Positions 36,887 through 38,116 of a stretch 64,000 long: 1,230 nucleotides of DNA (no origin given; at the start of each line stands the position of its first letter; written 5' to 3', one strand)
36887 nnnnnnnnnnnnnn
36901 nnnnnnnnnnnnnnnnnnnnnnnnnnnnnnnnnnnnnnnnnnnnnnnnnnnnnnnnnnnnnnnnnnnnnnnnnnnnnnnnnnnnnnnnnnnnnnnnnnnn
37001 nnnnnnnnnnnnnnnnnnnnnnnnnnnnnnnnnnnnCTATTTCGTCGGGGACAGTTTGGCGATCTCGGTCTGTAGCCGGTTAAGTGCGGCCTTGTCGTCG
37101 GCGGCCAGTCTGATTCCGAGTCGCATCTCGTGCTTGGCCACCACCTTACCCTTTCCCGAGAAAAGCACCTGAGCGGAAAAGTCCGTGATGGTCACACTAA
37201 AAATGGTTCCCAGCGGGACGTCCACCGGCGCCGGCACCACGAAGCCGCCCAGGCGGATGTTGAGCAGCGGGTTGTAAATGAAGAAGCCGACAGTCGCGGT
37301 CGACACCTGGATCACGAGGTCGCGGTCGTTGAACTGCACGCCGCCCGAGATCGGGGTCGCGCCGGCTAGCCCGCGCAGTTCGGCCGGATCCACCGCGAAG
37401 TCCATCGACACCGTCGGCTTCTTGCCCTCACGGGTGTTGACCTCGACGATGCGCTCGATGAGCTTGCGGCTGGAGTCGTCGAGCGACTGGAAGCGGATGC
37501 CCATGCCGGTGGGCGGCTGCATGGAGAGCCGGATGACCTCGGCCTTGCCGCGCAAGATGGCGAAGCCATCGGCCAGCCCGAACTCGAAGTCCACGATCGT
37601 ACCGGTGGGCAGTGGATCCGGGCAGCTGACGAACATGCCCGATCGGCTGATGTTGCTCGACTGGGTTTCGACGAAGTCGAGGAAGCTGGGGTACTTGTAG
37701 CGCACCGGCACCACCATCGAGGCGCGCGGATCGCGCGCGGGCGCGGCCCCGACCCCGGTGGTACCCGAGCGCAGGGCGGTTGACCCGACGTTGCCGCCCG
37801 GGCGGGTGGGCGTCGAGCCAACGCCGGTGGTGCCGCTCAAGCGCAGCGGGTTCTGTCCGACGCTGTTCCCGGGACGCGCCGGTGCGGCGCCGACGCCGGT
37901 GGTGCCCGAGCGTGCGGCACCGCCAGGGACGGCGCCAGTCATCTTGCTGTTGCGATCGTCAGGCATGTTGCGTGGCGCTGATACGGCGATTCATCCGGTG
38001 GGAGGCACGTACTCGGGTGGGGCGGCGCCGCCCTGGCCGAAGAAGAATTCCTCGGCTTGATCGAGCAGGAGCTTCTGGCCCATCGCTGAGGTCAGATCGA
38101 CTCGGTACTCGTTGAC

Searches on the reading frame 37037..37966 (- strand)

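Call 114: search_protein_families(library=pfam, proteins=[window:37037-37966:-], max_evalue=0.001)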
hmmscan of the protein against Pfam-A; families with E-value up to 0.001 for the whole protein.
window:37037-37966:- (309 aa): 1 family
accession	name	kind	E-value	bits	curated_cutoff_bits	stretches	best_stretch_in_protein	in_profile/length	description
PF07238.19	PilZ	-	2.7e-15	57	22.5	1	79-174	5-100/102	PilZ domain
